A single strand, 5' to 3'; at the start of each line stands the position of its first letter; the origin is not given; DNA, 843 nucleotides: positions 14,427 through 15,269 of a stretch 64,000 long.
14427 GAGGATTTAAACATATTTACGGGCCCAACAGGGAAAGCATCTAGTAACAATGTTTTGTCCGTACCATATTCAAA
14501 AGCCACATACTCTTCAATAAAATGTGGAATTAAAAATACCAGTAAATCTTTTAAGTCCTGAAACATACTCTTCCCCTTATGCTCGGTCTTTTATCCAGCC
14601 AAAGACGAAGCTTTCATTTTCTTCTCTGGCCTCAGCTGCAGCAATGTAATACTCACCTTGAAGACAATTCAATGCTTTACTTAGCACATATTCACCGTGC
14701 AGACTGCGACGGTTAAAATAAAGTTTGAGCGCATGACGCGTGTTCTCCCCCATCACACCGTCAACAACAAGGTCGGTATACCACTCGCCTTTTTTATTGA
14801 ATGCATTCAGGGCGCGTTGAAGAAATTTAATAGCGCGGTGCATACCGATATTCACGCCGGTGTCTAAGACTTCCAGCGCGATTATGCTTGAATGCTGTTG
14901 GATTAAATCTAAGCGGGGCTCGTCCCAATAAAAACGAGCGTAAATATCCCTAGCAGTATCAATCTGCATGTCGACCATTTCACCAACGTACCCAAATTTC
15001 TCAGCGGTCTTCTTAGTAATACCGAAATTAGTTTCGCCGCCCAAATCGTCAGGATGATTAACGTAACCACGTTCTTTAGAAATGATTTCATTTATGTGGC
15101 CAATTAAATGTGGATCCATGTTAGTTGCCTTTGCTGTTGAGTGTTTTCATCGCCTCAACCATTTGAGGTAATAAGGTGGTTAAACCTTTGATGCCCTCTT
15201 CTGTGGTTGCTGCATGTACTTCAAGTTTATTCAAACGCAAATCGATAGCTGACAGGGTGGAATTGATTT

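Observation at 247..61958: Near-invariant 11-14 nt translation-initiation block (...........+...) at about 28 gene starts on both strands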

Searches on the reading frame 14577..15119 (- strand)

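Call 52: search_protein_families(library=pfam, proteins=[window:14577-15119:-], max_evalue=0.01)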
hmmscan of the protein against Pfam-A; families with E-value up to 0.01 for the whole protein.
window:14577-15119:- (180 aa): 2 families
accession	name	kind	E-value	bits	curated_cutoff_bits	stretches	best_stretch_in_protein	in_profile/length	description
PF05838.17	Glyco_hydro_108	-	3.6e-21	75.9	21.2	1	10-92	2-85/85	Glycosyl hydrolase 108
PF09374.15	PG_binding_3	-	1e-16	61.3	24.6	1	95-179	1-75/76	Predicted Peptidoglycan domain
